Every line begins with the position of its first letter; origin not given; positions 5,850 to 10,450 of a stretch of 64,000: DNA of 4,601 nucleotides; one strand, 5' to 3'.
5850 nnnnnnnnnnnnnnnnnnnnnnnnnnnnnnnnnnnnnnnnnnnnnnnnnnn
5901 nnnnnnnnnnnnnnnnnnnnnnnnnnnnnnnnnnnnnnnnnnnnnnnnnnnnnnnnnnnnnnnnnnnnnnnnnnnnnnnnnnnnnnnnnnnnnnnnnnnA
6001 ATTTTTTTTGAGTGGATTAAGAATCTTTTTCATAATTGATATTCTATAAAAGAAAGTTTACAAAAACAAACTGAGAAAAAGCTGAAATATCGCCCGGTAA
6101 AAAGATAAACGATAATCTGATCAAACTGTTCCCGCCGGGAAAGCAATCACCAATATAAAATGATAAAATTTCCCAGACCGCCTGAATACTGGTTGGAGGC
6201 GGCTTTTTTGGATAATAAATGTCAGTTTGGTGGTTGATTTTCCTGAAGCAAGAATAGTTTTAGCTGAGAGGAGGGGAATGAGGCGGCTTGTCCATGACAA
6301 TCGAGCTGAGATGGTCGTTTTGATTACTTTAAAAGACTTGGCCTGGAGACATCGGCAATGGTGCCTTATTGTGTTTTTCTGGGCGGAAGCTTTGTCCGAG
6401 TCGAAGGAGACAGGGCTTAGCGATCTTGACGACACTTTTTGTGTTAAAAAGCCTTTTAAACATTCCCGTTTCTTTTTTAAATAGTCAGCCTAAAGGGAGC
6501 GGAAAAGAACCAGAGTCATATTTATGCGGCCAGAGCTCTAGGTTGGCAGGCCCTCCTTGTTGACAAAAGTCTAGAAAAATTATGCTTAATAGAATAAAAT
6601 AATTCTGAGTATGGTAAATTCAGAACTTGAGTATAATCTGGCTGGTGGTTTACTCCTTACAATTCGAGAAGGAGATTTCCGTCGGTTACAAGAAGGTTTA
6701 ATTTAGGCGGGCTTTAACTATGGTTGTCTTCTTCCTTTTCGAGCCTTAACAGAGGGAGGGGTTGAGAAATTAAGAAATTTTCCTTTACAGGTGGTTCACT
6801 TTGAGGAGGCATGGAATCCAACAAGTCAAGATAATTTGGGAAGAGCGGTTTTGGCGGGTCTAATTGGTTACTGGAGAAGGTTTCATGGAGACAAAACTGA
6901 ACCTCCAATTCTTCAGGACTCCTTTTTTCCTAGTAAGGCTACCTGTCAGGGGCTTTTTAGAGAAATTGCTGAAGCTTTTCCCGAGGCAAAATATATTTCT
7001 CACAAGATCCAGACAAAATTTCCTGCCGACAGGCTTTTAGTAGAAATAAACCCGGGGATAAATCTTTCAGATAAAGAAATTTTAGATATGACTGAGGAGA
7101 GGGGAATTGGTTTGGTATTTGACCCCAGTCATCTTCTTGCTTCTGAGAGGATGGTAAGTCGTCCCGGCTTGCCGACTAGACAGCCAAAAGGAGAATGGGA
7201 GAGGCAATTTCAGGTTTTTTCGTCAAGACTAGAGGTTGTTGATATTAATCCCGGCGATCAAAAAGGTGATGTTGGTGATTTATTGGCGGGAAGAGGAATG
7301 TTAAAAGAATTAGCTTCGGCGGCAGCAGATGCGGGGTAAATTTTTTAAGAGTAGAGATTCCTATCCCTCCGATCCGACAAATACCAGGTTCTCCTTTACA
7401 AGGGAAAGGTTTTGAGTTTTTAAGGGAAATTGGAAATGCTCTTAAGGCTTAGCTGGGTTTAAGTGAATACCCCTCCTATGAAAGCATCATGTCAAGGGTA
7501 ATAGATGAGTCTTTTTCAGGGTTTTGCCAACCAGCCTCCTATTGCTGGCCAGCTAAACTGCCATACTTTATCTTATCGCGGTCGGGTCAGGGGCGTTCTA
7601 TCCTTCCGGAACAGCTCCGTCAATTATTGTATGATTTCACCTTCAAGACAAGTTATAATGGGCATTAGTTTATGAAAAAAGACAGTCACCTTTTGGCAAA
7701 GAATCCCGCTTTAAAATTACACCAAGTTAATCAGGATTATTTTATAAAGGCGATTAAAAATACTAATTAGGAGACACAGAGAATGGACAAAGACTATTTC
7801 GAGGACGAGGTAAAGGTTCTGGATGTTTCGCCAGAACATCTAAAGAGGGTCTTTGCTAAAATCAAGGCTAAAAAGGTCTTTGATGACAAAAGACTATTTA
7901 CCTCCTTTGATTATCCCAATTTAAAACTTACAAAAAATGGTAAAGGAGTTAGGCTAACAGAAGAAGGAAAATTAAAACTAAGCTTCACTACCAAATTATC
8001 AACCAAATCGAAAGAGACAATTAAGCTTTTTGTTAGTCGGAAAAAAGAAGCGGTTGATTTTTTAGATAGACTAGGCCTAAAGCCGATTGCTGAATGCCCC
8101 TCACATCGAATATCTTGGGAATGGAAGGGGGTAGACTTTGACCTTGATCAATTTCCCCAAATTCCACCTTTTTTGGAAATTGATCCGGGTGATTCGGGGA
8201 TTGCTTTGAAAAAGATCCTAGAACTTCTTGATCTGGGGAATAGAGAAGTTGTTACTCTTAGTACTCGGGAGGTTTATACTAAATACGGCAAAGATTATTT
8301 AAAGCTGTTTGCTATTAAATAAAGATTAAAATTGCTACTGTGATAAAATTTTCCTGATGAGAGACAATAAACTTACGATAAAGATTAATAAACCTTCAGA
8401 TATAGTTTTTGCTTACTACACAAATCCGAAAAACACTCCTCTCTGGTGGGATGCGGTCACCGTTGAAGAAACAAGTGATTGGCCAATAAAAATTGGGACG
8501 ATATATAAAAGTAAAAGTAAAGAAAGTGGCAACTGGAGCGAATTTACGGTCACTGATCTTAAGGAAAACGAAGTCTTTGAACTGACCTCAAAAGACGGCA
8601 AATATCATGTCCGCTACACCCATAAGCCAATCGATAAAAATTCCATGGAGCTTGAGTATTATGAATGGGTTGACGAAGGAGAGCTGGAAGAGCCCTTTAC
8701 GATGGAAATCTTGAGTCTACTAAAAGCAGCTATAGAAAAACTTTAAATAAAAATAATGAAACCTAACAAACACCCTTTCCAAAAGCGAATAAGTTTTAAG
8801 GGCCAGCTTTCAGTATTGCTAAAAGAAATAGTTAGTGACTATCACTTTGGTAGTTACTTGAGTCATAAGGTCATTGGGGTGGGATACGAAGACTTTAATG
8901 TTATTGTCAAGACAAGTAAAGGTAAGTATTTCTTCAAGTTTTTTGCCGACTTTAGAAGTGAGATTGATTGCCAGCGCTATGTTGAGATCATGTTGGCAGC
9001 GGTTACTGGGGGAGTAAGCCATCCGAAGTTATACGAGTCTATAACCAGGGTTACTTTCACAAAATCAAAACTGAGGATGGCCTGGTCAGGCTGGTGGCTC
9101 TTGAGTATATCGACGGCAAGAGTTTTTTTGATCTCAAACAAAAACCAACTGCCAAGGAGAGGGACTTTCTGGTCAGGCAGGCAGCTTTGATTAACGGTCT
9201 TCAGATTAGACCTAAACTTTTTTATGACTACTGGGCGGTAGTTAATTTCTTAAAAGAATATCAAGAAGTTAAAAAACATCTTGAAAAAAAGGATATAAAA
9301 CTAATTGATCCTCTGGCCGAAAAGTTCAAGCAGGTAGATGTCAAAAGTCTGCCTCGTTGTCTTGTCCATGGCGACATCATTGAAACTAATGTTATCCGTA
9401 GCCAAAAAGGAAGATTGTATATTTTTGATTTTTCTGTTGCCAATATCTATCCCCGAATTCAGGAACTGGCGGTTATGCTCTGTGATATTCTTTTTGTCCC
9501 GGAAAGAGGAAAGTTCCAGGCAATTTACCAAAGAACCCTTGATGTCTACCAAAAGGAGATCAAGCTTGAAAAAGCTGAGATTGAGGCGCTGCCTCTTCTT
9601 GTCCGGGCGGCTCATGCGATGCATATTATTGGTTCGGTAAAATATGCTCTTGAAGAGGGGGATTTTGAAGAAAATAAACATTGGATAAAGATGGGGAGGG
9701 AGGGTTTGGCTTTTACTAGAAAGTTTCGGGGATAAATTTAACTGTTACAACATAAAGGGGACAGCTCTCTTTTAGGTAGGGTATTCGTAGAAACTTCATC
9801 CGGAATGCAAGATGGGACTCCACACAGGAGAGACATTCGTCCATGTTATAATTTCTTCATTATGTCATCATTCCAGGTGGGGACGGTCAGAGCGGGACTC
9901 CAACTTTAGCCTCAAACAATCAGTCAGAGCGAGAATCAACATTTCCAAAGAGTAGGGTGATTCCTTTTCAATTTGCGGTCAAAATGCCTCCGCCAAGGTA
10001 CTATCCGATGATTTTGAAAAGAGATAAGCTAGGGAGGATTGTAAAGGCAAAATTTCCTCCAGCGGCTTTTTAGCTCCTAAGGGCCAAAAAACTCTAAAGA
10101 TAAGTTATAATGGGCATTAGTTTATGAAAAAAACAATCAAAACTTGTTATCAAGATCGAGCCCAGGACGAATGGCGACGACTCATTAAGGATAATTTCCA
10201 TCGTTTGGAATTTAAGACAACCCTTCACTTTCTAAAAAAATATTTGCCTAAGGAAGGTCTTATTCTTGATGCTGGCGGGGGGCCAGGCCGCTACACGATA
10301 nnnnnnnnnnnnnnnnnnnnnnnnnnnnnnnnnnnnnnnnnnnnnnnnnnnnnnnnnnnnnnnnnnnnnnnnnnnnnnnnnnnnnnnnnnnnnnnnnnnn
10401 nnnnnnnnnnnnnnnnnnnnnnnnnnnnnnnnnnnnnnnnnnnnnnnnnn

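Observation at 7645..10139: Duplicated 43-bp promoter/leader repeat bracketing three island genes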

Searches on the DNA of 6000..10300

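Call 36: search_rna_families(source=window, start=6000, end=10300, threshold=evalue, max_evalue=1)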
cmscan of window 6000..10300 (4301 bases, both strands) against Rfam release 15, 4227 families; matches with E-value up to 1: 0.
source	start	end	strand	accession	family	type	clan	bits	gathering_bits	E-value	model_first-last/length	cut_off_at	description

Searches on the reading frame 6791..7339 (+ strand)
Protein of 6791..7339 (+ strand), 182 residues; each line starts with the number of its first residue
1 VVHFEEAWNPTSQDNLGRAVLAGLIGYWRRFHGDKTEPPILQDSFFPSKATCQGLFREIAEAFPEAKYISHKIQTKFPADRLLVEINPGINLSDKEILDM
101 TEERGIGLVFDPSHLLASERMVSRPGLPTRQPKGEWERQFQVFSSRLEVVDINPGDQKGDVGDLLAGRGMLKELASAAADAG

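Call 8: search_protein_families(library=pfam, proteins=[window:6791-7339:+], max_evalue=0.01)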
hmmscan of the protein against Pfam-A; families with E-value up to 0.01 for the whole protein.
window:6791-7339:+ (182 aa): 0 families

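Call 14: find_encoding_contigs(protein=window:6791-7339:+, flank=10000, max_places=10)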
Protein window:6791-7339:+ (182 aa): 1 contig read that carries it; 1 place shown.
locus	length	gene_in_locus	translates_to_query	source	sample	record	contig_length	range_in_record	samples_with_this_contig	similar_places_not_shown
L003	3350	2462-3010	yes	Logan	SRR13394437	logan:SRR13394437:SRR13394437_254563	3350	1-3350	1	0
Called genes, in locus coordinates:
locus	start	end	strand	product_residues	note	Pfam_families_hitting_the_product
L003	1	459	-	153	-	?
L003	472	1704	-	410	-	PF00364:Biotin_lipoyl (faint), PF25917:BSH_RND (weak), PF25919:BSH_CusB (weak), PF25954:Beta-barrel_RND_2 (faint), PF25990:Beta-barrel_YknX, PF25989:YknX_C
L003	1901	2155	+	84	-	-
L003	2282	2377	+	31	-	-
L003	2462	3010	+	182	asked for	-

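Call 44: find_homologous_proteins(query=window:6791-7339:+, max_evalue=0.001)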
Query window:6791-7339:+ (182 aa): 38 proteins with E <= 0.001 among 277 candidates.
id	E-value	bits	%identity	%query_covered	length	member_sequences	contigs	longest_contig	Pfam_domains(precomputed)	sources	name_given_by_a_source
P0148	5.9e-118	409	100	100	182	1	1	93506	-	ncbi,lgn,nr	ncbi:MAG: hypothetical protein JW991_02510 [Candidatus Pacebacteria bacterium]|nr:hypothetical prote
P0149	3.3e-74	266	66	99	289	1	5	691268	-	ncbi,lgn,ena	-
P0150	6.0e-73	262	64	98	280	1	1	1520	-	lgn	-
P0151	3.5e-71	257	63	100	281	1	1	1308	-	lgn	-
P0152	3.8e-71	256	63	100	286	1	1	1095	-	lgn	-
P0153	9.5e-69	249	62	99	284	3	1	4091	-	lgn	-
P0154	2.0e-66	241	60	100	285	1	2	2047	-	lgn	-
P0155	1.0e-63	232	58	100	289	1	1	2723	-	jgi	jgi:hypothetical protein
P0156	1.4e-63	232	59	100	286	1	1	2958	-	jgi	jgi:hypothetical protein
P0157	3.0e-63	231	58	100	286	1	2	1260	-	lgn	-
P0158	5.2e-63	230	60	97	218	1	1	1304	-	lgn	-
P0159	8.5e-62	226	60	100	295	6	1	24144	-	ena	-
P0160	3.1e-61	224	59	99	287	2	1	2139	-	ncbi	-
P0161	5.0e-61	223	59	100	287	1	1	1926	-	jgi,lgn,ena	-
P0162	7.9e-61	223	54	100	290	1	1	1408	-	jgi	jgi:hypothetical protein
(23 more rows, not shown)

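Call 73: find_encoding_contigs(protein=P0149, flank=10000, max_places=3)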
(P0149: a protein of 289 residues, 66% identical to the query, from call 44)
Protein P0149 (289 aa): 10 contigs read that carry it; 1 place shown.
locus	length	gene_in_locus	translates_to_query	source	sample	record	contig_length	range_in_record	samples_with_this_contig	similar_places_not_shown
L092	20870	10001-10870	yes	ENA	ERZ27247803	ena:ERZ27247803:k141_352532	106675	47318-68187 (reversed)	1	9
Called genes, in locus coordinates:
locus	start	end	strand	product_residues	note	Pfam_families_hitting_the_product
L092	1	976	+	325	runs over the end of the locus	PF00535:Glycos_transf_2, PF13641:Glyco_tranf_2_3, PF10111:Glyco_tranf_2_2 (weak)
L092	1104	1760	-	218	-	PF00149:Metallophos, PF12850:Metallophos_2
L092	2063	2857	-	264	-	-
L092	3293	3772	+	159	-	-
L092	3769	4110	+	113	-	-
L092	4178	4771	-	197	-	-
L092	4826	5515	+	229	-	PF00239:Resolvase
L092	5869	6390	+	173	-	-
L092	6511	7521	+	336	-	PF00154:RecA_N, PF08423:Rad51, PF06745:ATPase, PF27531:MT3502_N, PF21096:RecA_C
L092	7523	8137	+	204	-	PF27462:RecX_N, PF02631:RecX_HTH2 (faint), PF21982:RecX_HTH1, PF21981:RecX_HTH3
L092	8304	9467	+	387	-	PF26594:KH_NusA_2nd (weak), PF00013:KH_1 (weak), PF08668:HDOD (faint), PF01966:HD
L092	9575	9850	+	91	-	PF00216:Bac_DNA_binding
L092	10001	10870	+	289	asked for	-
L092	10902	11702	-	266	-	PF01026:TatD_DNase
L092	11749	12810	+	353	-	PF01926:MMR_HSR1, PF02421:FeoB_N (weak), PF06071:YchF-GTPase_C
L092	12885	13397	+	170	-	PF00881:Nitroreductase, PF14512:TM1586_NiRdase (faint), PF00881:Nitroreductase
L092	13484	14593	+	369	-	PF00919:UPF0004, PF04055:Radical_SAM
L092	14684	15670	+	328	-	PF01745:IPT (weak), PF01715:IPPT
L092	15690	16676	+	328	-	PF01594:AI-2E_transport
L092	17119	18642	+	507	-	PF13541:ChlI, PF01078:Mg_chelatase, PF07728:AAA_5 (faint), PF13335:Mg_chelatase_C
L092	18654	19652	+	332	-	PF09587:PGA_cap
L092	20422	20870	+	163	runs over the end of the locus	PF14584:DUF4446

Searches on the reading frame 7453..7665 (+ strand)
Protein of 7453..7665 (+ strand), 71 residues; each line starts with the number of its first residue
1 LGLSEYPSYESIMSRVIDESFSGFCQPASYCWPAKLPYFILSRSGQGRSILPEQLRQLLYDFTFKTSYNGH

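Call 53: search_protein_representatives(protein=window:7489-7665:+)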
Query: 59 residues. Proteins with E-value up to 0.001 (for the whole library): 1; up to 1e-10: 0; up to 1e-30: 0. The best 1 are listed.
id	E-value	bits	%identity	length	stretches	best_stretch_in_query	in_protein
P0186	3.0e-04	36.8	35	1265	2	12-34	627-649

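Call 54: search_protein_families(library=pfam, proteins=[window:7453-7665:+], max_evalue=1)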
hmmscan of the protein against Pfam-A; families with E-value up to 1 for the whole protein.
seq(71 aa): 0 families

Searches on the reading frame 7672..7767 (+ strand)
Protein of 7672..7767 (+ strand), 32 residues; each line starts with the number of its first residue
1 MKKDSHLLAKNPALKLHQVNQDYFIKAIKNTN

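Call 54: search_protein_families(library=pfam, proteins=[window:7672-7767:+], max_evalue=1)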
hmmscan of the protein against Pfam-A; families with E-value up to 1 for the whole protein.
seq(32 aa): 0 families

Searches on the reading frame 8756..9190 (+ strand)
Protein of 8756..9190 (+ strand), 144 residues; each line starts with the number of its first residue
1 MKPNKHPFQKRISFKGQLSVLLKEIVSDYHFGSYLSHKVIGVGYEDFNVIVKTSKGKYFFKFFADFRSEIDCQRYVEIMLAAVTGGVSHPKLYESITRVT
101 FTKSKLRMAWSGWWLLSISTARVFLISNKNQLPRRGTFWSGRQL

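Call 8: search_protein_families(library=pfam, proteins=[window:8756-9190:+], max_evalue=0.01)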
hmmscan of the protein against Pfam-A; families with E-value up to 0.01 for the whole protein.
window:8756-9190:+ (144 aa): 0 families

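Call 61: search_solved_structures(query=window:8756-9187:+, max_evalue=1)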
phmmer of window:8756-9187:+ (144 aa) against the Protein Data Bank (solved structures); distinct sequences matched with E-value up to 1: 5.
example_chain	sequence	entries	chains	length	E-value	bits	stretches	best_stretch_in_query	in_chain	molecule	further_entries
1mdm_B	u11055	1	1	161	0.12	15.7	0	44-70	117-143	C-ETS-1 PROTEIN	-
3ri4_A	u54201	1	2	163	0.13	15.6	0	44-70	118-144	Isoform Ets-1 p27 of Protein C-ets-1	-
2nny_A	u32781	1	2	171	0.33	14.3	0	44-70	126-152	C-ets-1 protein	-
3wty_C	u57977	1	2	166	0.62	13.4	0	44-70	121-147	Protein C-ets-1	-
3wtx_C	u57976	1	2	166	0.76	13.1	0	44-70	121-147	Protein C-ets-1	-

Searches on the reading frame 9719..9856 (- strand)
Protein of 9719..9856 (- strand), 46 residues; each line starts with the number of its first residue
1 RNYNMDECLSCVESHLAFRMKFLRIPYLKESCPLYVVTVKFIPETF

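Call 54: search_protein_families(library=pfam, proteins=[window:9719-9856:-], max_evalue=1)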
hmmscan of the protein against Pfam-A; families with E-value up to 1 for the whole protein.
seq(46 aa): 1 family
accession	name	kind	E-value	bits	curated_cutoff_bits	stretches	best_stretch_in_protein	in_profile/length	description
PF03367.19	Zn_ribbon_ZPR1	-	0.0076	16.1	23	1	6-30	7-30/56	ZPR1 zinc-finger domain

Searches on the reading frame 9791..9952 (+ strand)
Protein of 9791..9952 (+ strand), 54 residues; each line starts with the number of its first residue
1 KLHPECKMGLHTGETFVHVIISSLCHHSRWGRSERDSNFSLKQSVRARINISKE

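Call 54: search_protein_families(library=pfam, proteins=[window:9791-9952:+], max_evalue=1)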
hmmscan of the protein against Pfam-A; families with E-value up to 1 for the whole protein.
seq(54 aa): 1 family
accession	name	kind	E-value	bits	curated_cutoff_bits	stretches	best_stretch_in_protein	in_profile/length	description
PF00337.29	Gal-bind_lectin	-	0.05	13.5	22.1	1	16-52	52-89/132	Galactoside-binding lectin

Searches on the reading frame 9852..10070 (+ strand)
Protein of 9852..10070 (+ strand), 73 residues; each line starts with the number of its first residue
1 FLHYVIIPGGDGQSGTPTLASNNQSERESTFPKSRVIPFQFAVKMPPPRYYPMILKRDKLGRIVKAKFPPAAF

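Call 54: search_protein_families(library=pfam, proteins=[window:9852-10070:+], max_evalue=1)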
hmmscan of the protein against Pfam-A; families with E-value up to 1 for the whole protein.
seq(73 aa): 0 families
